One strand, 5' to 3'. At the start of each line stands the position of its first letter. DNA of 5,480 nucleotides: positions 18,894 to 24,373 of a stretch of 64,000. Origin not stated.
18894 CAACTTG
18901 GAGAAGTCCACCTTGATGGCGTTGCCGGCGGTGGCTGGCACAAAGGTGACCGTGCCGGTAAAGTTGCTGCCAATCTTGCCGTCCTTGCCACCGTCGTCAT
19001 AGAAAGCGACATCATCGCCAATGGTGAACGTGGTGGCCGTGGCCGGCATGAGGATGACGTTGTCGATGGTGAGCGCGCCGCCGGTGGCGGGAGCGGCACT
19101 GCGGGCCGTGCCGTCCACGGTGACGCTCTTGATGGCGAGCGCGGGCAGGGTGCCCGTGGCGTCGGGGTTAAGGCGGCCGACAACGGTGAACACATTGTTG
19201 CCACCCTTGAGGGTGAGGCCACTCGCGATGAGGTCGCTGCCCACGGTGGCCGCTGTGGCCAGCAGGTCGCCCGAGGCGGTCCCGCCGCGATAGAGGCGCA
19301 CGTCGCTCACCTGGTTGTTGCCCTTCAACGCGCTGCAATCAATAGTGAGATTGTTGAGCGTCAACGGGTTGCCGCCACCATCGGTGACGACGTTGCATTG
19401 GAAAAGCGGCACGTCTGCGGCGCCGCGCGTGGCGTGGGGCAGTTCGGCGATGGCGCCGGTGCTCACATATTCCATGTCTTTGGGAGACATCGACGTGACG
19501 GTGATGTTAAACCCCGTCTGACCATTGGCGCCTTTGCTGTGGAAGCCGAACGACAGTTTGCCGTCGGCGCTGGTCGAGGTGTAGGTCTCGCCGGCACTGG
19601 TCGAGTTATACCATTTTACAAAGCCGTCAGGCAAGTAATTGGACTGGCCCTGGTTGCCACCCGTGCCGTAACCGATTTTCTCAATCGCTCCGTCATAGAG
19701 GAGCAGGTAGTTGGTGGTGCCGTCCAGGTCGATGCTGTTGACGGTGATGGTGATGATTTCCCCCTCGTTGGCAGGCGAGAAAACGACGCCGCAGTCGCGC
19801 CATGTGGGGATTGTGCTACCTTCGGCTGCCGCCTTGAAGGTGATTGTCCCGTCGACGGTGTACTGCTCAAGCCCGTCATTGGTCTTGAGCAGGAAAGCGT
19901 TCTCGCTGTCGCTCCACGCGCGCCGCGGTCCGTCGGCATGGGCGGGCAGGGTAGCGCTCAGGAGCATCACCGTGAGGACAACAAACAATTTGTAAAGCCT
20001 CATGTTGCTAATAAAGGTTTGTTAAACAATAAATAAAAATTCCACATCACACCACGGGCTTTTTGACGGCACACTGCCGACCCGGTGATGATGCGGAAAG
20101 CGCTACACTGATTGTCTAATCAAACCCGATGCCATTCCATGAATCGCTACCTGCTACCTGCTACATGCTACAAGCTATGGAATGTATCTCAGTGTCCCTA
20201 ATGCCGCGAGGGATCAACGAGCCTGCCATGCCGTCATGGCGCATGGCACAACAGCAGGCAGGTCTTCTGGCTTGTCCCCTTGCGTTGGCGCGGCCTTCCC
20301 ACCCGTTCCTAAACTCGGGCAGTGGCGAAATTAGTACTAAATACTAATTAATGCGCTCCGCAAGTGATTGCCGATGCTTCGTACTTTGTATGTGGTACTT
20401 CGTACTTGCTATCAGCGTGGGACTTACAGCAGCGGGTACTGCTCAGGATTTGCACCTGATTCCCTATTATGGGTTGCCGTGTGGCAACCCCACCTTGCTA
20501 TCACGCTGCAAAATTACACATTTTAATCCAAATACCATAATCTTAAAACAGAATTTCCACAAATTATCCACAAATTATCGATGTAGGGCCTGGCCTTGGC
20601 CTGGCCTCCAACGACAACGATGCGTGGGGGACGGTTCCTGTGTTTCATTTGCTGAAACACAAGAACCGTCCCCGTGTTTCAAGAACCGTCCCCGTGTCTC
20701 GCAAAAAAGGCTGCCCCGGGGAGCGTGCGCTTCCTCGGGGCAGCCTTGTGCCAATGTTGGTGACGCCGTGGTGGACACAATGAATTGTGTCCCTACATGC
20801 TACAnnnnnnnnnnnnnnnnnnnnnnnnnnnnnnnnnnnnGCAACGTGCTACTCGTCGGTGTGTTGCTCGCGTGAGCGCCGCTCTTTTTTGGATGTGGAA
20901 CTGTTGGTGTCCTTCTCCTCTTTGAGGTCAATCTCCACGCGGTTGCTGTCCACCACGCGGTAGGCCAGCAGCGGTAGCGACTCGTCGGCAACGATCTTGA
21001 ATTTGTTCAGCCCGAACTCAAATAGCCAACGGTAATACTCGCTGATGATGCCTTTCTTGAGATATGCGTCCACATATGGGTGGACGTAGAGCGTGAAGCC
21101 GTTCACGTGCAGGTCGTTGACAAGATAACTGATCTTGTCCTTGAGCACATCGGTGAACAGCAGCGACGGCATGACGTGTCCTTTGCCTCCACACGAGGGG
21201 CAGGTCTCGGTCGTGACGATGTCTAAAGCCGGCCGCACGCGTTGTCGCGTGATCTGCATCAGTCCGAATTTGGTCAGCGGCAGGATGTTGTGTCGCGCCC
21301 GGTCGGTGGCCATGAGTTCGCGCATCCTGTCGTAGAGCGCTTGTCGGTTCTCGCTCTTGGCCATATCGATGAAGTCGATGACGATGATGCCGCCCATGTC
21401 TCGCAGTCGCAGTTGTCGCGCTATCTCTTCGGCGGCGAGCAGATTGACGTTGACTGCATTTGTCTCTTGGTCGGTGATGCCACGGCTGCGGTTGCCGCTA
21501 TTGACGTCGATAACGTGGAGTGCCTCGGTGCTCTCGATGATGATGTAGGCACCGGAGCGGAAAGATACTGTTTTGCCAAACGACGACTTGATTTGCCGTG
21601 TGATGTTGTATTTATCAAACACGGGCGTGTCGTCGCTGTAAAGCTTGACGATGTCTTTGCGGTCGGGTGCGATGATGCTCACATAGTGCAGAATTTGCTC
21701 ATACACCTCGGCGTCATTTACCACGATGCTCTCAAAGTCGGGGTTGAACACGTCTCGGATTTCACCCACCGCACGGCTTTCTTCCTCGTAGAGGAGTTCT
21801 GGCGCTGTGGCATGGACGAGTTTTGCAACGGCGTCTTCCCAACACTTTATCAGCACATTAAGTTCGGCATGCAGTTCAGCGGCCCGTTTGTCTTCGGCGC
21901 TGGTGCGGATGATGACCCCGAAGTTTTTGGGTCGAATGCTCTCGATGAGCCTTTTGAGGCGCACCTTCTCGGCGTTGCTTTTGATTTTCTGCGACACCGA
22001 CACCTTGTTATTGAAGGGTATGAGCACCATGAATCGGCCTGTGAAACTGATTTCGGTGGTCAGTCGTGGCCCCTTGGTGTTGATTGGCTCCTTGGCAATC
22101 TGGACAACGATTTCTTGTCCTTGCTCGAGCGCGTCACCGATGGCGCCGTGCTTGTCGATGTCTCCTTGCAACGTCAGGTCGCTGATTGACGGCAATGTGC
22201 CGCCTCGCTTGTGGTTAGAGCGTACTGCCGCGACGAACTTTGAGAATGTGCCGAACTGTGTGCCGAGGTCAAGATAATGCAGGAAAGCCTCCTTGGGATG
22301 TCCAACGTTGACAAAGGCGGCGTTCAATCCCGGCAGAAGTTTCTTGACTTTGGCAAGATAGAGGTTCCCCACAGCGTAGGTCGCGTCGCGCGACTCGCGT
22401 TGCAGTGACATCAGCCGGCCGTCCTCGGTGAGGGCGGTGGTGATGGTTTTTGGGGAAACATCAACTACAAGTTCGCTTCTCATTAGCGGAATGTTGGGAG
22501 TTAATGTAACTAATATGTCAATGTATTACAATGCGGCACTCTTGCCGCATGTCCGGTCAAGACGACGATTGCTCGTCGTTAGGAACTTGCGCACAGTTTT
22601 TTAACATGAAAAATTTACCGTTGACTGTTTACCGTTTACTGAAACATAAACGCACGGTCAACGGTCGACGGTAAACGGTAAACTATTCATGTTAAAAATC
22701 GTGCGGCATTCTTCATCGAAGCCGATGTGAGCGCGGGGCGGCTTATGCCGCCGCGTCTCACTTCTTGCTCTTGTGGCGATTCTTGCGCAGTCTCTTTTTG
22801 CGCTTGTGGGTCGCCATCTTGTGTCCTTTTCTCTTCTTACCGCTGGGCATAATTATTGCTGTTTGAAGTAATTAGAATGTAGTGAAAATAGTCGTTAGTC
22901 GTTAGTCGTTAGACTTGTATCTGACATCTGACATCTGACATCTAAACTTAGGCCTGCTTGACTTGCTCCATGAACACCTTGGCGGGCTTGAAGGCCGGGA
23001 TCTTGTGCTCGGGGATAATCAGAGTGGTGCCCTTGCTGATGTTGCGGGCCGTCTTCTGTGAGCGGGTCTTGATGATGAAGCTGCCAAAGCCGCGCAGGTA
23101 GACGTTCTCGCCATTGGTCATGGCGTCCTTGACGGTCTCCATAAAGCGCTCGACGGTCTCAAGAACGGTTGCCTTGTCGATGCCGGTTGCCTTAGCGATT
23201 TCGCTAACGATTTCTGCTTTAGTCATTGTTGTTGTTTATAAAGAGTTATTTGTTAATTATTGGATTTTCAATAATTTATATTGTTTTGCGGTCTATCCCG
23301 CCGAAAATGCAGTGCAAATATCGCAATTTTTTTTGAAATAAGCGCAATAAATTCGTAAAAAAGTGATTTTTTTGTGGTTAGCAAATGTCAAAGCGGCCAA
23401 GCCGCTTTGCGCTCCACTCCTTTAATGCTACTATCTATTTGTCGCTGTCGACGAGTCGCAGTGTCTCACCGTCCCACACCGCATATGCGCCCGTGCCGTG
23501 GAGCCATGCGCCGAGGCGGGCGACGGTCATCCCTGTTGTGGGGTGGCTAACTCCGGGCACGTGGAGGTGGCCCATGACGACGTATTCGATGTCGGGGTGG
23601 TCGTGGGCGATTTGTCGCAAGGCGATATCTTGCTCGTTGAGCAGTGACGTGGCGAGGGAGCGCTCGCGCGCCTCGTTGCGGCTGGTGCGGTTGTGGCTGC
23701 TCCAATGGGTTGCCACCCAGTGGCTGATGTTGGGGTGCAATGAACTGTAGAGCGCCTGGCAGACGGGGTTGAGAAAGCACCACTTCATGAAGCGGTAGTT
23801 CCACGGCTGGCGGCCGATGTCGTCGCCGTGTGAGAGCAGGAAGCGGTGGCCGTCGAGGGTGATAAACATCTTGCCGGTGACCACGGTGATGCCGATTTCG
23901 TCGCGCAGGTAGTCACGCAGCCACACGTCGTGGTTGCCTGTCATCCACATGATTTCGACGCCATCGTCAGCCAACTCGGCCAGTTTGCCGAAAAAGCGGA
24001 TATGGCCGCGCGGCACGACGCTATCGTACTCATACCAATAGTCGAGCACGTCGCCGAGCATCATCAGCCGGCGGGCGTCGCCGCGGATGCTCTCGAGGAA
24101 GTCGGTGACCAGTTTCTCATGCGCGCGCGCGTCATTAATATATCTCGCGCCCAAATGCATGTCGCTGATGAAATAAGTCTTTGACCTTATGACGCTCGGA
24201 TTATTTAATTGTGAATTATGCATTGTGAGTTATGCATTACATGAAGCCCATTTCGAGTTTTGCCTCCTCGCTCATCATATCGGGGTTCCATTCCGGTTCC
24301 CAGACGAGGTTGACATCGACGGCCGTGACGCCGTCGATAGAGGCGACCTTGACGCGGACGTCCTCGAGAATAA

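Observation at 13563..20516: Giant 2146-aa T9SS-tailed multidomain protein with a BtuH-like module under its own cobalamin riboswitch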

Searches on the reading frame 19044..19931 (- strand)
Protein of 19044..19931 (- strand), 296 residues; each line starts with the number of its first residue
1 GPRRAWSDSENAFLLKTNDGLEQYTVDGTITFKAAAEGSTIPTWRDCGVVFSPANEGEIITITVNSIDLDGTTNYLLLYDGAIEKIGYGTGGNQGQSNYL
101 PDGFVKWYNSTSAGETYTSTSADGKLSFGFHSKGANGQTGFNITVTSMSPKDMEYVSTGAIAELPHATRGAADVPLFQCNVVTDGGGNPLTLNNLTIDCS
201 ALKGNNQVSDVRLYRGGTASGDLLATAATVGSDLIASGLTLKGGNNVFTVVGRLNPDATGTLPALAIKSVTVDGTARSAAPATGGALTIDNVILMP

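Call 40: search_protein_families(library=pfam, proteins=[window:19044-19931:-], max_evalue=10)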
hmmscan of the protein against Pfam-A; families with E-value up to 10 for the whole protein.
window:19044-19931:- (296 aa): 4 families
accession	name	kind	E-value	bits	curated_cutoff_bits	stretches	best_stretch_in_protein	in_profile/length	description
PF14873.11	BNR_assoc_N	-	0.0024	18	25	1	172-220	18-65/153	N-terminal domain of BNR-repeat neuraminidase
PF05428.17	CRF-BP_N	-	0.0061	16.8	25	1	21-146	10-124/127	Corticotropin-releasing factor binding protein N-terminal domain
PF16871.11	DUF5077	-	0.026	15.1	24.6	1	94-147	14-67/122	Domain of unknown function (DUF5077)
PF07550.17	Shr-like_HID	-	1.2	10.1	22.3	0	266-291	27-54/82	Heme-binding protein Shr-like, Hb-interacting domain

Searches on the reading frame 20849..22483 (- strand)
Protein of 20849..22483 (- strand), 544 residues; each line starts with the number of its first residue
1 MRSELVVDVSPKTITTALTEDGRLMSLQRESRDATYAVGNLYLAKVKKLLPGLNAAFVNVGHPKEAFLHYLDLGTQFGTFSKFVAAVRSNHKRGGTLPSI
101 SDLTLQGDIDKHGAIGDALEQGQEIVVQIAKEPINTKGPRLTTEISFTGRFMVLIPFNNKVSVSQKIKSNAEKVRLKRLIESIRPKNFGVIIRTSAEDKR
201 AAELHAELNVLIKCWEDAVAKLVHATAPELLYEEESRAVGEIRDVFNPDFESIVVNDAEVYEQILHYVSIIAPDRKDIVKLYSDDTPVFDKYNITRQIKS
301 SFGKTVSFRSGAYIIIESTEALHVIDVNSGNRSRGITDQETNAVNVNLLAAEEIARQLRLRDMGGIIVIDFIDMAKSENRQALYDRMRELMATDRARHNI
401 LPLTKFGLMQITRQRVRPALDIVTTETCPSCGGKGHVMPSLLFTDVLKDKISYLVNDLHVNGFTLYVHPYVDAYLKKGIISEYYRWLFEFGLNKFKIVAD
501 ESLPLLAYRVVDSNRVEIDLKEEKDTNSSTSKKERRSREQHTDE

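Call 6: search_protein_families(library=pfam, proteins=[window:20849-22483:-], max_evalue=0.01)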
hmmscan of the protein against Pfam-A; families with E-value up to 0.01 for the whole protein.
window:20849-22483:- (544 aa): 1 family
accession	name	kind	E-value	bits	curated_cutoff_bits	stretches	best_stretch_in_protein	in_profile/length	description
PF10150.14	RNase_E_G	-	5.5e-99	331.4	25.5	1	146-416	1-270/270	Ribonuclease E/G family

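Call 7: search_protein_families(library=ncbifam, proteins=[window:20849-22483:-], max_evalue=0.01)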
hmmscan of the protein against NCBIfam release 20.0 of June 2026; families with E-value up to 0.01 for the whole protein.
window:20849-22483:- (544 aa): 5 families
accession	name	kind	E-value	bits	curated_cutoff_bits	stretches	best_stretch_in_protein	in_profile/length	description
TIGR00757.1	RNaseEG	subfamily_domain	2.9e-130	434.9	325.95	1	15-438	3-404/415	Rne/Rng family ribonuclease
NF008689.0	PRK11712.1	equivalog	7.8e-93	311.5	594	1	1-476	1-453/489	ribonuclease G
NF052586.1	RnaseECyano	equivalog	2e-80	271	900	2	112-438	79-407/619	ribonuclease E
NF008074.0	PRK10811.1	equivalog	1.1e-78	265.1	908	1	14-437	14-413/1068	ribonuclease E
NF052588.1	RnaseEMycob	equivalog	7.8e-77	258.9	1400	2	114-438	411-747/945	ribonuclease E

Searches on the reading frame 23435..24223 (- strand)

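Call 6: search_protein_families(library=pfam, proteins=[window:23435-24223:-], max_evalue=0.01)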
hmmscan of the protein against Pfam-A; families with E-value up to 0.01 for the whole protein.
window:23435-24223:- (262 aa): 2 families
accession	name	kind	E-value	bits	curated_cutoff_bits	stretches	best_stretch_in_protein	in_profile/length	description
PF00149.33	Metallophos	-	1e-07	33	21.5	1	15-223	2-191/191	Calcineurin-like phosphoesterase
PF12850.12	Metallophos_2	-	3.9e-05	24.2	27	0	18-134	5-90/154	Calcineurin-like phosphoesterase superfamily domain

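Call 7: search_protein_families(library=ncbifam, proteins=[window:23435-24223:-], max_evalue=0.01)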
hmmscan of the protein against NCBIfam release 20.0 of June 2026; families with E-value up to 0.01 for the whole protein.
window:23435-24223:- (262 aa): 5 families
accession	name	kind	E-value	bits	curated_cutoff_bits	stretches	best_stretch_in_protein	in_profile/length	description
NF003743.0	PRK05340.1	equivalog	3.8e-25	88.4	134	1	15-258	3-237/242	UDP-2,3-diacylglucosamine diphosphatase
TIGR01854.1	lipid_A_lpxH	equivalog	1.2e-19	70.5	190.35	1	16-241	1-218/231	UDP-2,3-diacylglucosamine diphosphatase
TIGR04123.1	P_estr_lig_assc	hypoth_equivalog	7.5e-06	25.5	150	1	47-115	62-123/207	ligase-associated DNA damage response endonuclease PdeM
TIGR03729.1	acc_ester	subfamily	1e-05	25.1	148.25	0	18-111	4-83/239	putative phosphoesterase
NF008206.2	PRK10966.1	equivalog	0.0019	17.4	450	0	19-99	6-85/380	exonuclease subunit SbcD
